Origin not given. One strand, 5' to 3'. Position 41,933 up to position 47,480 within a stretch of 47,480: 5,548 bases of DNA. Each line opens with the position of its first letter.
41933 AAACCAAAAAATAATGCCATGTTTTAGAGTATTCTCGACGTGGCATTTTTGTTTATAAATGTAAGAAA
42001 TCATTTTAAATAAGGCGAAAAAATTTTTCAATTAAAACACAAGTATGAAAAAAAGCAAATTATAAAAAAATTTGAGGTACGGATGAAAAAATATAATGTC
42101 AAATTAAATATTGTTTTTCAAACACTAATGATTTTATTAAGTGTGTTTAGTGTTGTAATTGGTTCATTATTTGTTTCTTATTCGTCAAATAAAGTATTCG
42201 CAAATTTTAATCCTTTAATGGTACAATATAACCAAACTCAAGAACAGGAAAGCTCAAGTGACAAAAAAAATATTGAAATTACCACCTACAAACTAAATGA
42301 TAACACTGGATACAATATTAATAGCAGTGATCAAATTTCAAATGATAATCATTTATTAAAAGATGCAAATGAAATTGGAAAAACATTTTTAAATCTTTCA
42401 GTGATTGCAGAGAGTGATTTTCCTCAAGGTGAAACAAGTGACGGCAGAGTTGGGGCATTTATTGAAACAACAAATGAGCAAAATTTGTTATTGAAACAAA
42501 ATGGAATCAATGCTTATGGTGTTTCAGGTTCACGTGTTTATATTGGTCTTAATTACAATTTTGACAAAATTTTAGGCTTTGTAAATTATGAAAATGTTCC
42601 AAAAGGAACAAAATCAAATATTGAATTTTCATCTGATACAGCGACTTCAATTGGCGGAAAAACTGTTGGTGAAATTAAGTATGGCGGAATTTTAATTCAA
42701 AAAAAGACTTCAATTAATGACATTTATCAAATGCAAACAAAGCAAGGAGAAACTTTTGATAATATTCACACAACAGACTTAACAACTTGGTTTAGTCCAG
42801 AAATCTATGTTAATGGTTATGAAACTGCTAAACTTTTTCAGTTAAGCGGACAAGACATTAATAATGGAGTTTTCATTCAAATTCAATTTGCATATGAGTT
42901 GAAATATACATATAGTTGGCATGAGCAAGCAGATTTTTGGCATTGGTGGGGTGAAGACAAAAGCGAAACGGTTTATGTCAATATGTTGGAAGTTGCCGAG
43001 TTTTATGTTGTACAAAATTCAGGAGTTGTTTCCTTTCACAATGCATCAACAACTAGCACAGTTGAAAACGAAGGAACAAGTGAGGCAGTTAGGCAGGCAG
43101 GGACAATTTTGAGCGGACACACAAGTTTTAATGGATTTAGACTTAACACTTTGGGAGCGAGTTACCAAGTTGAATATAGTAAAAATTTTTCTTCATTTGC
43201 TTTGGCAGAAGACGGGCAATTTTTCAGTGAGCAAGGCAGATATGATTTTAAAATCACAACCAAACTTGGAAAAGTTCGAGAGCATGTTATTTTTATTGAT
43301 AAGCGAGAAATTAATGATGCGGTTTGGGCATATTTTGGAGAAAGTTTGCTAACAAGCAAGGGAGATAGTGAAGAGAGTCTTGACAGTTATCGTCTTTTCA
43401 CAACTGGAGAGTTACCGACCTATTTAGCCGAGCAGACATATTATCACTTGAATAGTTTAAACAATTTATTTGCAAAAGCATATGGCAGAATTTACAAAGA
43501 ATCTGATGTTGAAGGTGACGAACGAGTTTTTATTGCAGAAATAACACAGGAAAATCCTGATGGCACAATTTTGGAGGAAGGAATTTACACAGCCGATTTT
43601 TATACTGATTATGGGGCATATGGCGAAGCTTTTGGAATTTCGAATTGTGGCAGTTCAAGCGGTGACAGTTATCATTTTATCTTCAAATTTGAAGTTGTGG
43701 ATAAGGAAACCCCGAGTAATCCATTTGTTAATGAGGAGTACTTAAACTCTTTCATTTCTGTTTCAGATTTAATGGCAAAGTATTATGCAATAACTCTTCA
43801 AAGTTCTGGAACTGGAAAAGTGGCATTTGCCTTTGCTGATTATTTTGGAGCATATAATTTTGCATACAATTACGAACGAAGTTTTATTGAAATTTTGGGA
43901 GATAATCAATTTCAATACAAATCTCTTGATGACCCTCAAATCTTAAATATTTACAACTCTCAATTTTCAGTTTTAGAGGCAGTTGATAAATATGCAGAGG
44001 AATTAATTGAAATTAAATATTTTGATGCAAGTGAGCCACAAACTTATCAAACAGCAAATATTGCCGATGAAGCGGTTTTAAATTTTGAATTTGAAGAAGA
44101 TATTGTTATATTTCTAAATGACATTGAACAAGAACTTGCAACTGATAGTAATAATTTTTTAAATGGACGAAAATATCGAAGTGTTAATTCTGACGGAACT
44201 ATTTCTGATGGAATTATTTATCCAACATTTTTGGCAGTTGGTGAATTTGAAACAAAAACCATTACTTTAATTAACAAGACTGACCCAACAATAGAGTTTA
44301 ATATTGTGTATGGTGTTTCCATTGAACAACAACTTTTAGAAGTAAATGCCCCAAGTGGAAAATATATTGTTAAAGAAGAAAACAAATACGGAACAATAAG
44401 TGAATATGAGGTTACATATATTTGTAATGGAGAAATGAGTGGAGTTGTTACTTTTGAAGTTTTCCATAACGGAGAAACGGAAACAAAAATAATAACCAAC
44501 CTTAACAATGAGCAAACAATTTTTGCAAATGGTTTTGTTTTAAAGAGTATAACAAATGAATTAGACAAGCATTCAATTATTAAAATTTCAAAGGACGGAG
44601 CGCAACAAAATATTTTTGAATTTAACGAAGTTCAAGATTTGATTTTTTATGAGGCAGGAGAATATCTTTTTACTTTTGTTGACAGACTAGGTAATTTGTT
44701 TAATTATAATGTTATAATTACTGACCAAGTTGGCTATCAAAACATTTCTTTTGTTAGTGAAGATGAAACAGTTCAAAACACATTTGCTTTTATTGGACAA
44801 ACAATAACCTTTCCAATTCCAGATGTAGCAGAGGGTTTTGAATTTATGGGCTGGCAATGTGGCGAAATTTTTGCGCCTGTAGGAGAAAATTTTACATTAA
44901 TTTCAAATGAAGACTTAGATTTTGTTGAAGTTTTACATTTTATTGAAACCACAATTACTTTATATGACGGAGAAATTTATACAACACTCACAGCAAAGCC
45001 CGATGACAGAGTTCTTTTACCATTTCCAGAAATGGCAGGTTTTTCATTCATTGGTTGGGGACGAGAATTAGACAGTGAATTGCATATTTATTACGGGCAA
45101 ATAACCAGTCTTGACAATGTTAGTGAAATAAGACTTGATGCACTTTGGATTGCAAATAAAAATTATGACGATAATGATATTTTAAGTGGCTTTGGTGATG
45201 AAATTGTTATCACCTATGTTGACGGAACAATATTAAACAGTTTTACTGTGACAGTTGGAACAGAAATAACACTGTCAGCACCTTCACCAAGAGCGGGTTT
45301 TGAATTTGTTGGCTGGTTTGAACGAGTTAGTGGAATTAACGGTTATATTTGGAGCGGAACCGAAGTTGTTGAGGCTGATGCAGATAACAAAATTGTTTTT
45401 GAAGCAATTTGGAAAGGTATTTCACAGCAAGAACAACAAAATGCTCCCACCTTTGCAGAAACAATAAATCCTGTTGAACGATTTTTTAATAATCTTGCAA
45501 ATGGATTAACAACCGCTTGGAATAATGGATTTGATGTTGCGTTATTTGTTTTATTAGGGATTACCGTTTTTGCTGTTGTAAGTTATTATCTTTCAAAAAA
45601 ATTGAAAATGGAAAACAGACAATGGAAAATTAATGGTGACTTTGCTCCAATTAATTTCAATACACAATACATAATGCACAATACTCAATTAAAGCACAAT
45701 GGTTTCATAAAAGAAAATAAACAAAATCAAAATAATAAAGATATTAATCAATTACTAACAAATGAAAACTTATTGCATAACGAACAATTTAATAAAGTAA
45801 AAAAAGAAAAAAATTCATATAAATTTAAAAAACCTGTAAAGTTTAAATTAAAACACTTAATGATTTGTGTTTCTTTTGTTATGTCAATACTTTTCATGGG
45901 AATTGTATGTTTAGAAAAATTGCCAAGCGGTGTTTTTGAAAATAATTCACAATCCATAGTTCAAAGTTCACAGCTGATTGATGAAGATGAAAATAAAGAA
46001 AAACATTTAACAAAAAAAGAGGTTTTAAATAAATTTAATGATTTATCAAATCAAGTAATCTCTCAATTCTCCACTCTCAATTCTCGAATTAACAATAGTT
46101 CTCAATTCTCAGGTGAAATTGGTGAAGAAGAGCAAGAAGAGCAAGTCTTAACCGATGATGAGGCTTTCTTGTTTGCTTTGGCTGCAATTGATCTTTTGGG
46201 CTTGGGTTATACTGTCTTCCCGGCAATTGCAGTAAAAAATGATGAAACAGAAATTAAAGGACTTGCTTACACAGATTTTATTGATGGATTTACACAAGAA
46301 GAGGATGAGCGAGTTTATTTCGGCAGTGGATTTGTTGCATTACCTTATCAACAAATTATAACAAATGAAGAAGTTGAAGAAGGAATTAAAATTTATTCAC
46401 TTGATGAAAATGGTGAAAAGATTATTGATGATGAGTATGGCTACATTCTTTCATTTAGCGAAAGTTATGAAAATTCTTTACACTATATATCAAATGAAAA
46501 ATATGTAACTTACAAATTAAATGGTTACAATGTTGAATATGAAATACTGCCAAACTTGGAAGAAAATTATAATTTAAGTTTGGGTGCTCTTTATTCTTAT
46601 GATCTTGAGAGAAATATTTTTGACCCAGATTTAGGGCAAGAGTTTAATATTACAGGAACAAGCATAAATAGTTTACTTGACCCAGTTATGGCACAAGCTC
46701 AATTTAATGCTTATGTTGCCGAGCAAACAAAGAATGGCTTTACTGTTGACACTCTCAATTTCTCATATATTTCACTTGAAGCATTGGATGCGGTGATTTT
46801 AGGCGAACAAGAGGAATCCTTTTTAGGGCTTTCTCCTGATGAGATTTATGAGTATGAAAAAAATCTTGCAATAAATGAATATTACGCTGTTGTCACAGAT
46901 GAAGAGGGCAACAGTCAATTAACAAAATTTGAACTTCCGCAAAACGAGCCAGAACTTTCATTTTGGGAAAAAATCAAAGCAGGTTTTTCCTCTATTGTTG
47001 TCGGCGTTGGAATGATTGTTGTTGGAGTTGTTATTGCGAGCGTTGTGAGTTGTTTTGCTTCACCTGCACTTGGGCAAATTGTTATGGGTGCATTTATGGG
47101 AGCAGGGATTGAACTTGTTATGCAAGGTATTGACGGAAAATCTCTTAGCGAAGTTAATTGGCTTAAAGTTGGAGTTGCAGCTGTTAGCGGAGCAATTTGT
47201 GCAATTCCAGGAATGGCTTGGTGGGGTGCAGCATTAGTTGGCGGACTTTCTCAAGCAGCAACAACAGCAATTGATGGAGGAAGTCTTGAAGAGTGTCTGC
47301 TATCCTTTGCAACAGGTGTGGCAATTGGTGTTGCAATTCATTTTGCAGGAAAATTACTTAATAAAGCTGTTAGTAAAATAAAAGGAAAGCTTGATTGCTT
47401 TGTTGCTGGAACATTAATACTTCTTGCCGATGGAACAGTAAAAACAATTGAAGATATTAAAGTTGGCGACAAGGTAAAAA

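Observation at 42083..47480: Giant open reading frame (at least 1,799 codons, no stop in window) that the ORF track omits: composite surface protein with polymorphic-toxin hallmarks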

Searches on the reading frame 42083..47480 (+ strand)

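Call 4: search_protein_families(library=pfam, proteins=[window:42083-47480:+], max_evalue=1)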
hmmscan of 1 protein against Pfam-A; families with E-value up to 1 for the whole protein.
window:42083-47480:+ (1799 aa): 6 families
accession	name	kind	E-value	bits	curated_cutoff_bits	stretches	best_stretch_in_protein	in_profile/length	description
PF09479.16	Flg_new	-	4.6e-06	27.1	27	1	1047-1086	8-46/65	Listeria-Bacteroides repeat domain (List_Bact_rpt)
PF05203.21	Hom_end_hint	-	0.00017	22.1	32.1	1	1772-1798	1-27/228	Hom_end-associated Hint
PF18998.6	Flg_new_2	-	0.0035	17.7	23.6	1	1047-1084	10-46/73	Divergent InlB B-repeat domain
PF01353.27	GFP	-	0.0078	16.7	22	0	1181-1260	67-144/169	Green fluorescent protein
PF13403.11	Hint_2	-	0.089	13.6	28.4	1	1772-1798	2-27/147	Hint domain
PF01079.26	Hint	-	0.19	11.7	29.7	1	1769-1798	10-39/213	Hint module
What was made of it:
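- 44738..45421 (+): Three InlB B-repeat (Flg_new)-like modules (aa 886-952, 953-1026, 1037-1113). Flg_new 27.1 bits against cut-off 27 for the third (call 4).
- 47396..47480 (+): First 28 residues of a PT-HINT / bacterial intein-like domain, starting at the nucleophile Cys1772 (CFVAGT...). Sub-threshold Hint-family hits on aa 1772-1798 (call 4).
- On PT-HINT (PF07591) / BIL domain: Hom_end_hint scores 22.1 bits (cut-off 32.1) and Hint_2 13.6 bits; PT-HINT itself is not reported (call 4).
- On Flg_new / InlB B-repeat (PF09479): 27.1 bits against 27 for the repeat at aa 1047-1086, which is marginal (call 4).
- No MuF or tail domain is present (call 4). The best Pfam hit on the last 27 residues is Hom_end_hint (call 4).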

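Call 5: search_protein_families(library=ncbifam, proteins=[window:42083-47480:+], max_evalue=1)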
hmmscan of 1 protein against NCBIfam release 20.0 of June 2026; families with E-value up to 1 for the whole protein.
window:42083-47480:+ (1799 aa): 1 family
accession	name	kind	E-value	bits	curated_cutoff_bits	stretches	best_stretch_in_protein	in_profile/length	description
NF038136.1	rSAM_Rv_intein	exception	0.077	11.8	700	1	1772-1798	76-102/574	intein-containing Rv2578c family radical SAM protein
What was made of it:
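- NCBIfam gives a weak hit to an intein-containing radical SAM model (call 5).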

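Call 7: find_homologous_proteins(query=window:42083-47480:+, max_evalue=0.001)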
Query window:42083-47480:+ (1799 aa): 4 proteins with E <= 0.001 among 8000 candidates.
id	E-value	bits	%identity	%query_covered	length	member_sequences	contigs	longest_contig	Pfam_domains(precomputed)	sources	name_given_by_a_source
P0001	0.0e+0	1577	47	99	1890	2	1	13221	PF07591.16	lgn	-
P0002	0.0e+0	1037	35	60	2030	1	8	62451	PF07591.16,PF09479.17,PF14623.12,PF14890.12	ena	-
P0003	3.2e-135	471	27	97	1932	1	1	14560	PF07591.16,PF09479.17,PF14890.12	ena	-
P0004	1.7e-13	67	68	2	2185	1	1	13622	PF03366.23,PF07591.16,PF14623.12,PF05203.22,PF15092.12,PF01079.26,PF00082.28,PF13403.12,PF08517.18,PF14890.12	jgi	-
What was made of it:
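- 42083..47480 (+): Open frame of 1,799 codons, cut by the contig end: the 5' ~90% of the gene. Full-length relatives are 1,890-2,030 aa (call 7).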

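Call 10: search_protein_families(library=pfam, proteins=[P0001, P0002, P0003, P0004], max_evalue=0.01)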
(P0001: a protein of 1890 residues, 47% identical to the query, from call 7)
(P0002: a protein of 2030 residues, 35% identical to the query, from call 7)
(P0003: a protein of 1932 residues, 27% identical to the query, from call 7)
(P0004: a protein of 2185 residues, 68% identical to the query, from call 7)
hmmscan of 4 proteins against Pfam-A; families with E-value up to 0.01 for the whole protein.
P0001 (1890 aa): 4 families
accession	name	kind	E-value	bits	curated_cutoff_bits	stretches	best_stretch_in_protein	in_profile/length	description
PF07591.16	PT-HINT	-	1.8e-26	93.4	27.7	1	1663-1790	8-137/137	Pretoxin HINT domain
PF01079.26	Hint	-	7.7e-05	22.8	29.7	1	1644-1723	8-89/213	Hint module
PF09479.16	Flg_new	-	0.00089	19.8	27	0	1012-1030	24-42/65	Listeria-Bacteroides repeat domain (List_Bact_rpt)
PF05203.21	Hom_end_hint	-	0.0011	19.5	32.1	0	1649-1675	1-27/228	Hom_end-associated Hint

P0002 (2030 aa): 6 families
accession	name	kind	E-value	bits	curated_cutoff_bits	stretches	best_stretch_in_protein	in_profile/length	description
PF07591.16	PT-HINT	-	3.4e-30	105.5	27.7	1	1771-1899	3-136/137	Pretoxin HINT domain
PF09479.16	Flg_new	-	2.7e-12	47.1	27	2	924-980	4-63/65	Listeria-Bacteroides repeat domain (List_Bact_rpt)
PF14890.11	Intein_splicing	-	2.3e-07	31.2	35.8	1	1772-1859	4-99/155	Intein splicing domain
PF14623.11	Vint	-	1.3e-05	25.5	27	1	1763-1848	2-78/166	Hint-domain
PF01079.26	Hint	-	0.0011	19.1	29.7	1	1758-1835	8-87/213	Hint module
PF05203.21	Hom_end_hint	-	0.0014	19.1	32.1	1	1763-1789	1-27/228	Hom_end-associated Hint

P0003 (1932 aa): 5 families
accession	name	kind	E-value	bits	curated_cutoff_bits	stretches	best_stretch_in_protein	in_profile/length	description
PF07591.16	PT-HINT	-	7.4e-21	75.3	27.7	1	1721-1852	8-136/137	Pretoxin HINT domain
PF14890.11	Intein_splicing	-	8.2e-08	32.6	35.8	1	1716-1806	4-99/155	Intein splicing domain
PF09479.16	Flg_new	-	1.1e-07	32.3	27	1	874-935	1-64/65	Listeria-Bacteroides repeat domain (List_Bact_rpt)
PF01079.26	Hint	-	0.00036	20.6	29.7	1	1701-1813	11-130/213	Hint module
PF17820.7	PDZ_6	-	0.0022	18.1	27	0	1793-1814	16-35/54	PDZ domain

P0004 (2185 aa): 15 families
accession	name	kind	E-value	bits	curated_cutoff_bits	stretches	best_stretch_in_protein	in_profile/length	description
PF08517.17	AXH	-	2e-76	254.4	33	8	2027-2126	1-111/116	Ataxin-1 and HBP1 module (AXH)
PF01079.26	Hint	-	5.5e-61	206.3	29.7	7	2022-2138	9-127/213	Hint module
PF13403.11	Hint_2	-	7.2e-40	137.2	28.4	1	2025-2064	1-39/147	Hint domain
PF14890.11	Intein_splicing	-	1.4e-37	129.3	35.8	5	1326-1604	2-154/155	Intein splicing domain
PF05203.21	Hom_end_hint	-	2.8e-37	129.3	32.1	1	1022-1060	1-39/228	Hom_end-associated Hint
PF00082.27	Peptidase_S8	-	3.1e-32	112.5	21.8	1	301-515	1-272/288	Subtilase family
PF14623.11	Vint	-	2.3e-30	106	27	0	2026-2105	2-71/166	Hint-domain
PF07591.16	PT-HINT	-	3.1e-28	99.2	27.7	2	1183-1252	7-79/137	Pretoxin HINT domain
PF15092.11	UPF0728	-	2e-06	28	27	0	855-918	6-69/88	Uncharacterised protein family UPF0728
PF03366.22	YEATS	-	3.1e-06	27.5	22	0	1208-1252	15-56/80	YEATS family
PF00581.25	Rhodanese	-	6.6e-05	23.7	22.2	1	7-56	52-101/102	Rhodanese-like domain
PF01532.26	Glyco_hydro_47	-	8e-05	22.2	22.9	0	1869-1902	274-307/455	Glycosyl hydrolase family 47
PF13848.12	Thioredoxin_6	-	0.00066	20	27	1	81-161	94-175/184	Thioredoxin-like domain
PF13509.12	S1_2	-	0.0027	18.2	21.8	0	1336-1347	36-47/61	S1 domain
PF13728.12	TraF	-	0.0068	16.7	23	0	81-147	129-203/224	F plasmid transfer operon protein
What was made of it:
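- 44738..45421 (+): Stronger in P0002 (47 bits) and P0003 (32 bits) (call 10).
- On PT-HINT (PF07591) / BIL domain: Homologues aligned to the same columns score 75-105 bits against 27.7 (call 10).
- On T7SS LXG/WXG, RHS/YD, TPS-FHA (CdiA), MuF, TANFOR scaffolds: No such Pfam or NCBIfam hit at E<=1 on the 1,799 residues or on P0001-3 (calls 4, 5, 10).
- Their Pfam assignment is PT-HINT, above the cut-off (call 10).
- Tried and rejected: P0004 matched only the 28-residue Hint start and is unrelated (calls 7, 10).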

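Call 15: find_encoding_contigs(protein=P0002, flank=10000, max_places=4)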
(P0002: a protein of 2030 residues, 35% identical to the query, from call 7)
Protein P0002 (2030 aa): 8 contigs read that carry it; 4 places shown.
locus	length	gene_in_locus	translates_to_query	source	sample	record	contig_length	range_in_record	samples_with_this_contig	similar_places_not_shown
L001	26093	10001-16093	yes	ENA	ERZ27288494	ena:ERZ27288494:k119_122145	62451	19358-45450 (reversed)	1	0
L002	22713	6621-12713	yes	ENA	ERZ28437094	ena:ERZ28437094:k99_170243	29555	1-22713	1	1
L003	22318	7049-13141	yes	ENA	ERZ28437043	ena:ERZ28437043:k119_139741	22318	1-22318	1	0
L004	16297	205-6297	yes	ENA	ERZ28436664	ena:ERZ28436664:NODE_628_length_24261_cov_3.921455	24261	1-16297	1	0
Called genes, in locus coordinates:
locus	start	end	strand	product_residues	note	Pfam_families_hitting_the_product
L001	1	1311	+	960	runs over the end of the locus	PF20957:GxGYxYP_N_2nd, PF20958:GxGYxYP_N_3rd, PF14323:GxGYxYP_C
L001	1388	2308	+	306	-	PF20511:PMI_typeI_cat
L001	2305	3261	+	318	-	PF00480:ROK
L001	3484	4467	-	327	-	PF00702:Hydrolase, PF13419:HAD_2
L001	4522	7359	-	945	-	PF01074:Glyco_hydro_38N, PF09261:Alpha-mann_mid, PF07748:Glyco_hydro_38C, PF17677:Glyco_hydro38C2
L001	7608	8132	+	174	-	PF07638:Sigma70_ECF (weak), PF08281:Sigma70_r4_2, PF04545:Sigma70_r4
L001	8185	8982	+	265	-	-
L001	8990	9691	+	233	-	-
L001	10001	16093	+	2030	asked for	PF09479:Flg_new (faint), PF07591:PT-HINT, PF14623:Vint (weak), PF14890:Intein_splicing (weak)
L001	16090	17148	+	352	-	PF12799:LRR_4 (faint), PF25019:LRR_R13L1-DRL21 (faint), PF23952:LRR_EndoS (faint), PF23598:LRR_14 (faint)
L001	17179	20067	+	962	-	-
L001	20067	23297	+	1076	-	-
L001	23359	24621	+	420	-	PF13419:HAD_2 (faint), PF00702:Hydrolase, PF08282:Hydrolase_3 (faint), PF12710:HAD (weak)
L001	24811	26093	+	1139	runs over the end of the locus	PF01823:MACPF, PF09479:Flg_new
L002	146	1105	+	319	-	-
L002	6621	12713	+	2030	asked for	PF09479:Flg_new (faint), PF07591:PT-HINT, PF14623:Vint (weak), PF14890:Intein_splicing (weak)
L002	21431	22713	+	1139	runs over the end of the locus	PF01823:MACPF, PF09479:Flg_new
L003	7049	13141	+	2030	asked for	PF09479:Flg_new (faint), PF07591:PT-HINT, PF14623:Vint (weak), PF14890:Intein_splicing (weak)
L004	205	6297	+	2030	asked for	PF09479:Flg_new (faint), PF07591:PT-HINT, PF14623:Vint (weak), PF14890:Intein_splicing (weak)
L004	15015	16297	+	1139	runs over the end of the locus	PF01823:MACPF, PF09479:Flg_new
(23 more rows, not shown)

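Call 16: find_encoding_contigs(protein=P0001, flank=10000, max_places=3)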
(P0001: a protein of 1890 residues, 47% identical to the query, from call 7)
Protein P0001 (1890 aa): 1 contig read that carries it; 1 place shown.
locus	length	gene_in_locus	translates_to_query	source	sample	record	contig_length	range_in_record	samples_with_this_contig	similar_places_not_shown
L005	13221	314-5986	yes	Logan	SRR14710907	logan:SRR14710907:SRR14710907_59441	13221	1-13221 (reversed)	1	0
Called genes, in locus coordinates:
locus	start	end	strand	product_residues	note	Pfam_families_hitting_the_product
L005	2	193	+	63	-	?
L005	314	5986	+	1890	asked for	PF07591:PT-HINT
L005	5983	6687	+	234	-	-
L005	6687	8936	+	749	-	-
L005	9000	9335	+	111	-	-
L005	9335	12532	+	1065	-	-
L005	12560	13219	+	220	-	?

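Call 17: find_encoding_contigs(protein=P0003, flank=10000, max_places=3)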
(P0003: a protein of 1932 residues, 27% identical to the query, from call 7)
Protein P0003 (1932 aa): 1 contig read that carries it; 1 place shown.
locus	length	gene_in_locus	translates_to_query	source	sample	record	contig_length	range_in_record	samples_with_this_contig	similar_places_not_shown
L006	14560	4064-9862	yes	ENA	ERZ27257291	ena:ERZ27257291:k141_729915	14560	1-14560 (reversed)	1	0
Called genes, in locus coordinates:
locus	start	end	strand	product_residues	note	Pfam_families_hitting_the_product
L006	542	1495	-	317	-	PF00160:Pro_isomerase (weak)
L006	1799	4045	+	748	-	-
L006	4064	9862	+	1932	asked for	PF09479:Flg_new (faint), PF07591:PT-HINT, PF14890:Intein_splicing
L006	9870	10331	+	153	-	-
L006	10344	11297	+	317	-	-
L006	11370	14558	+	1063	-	?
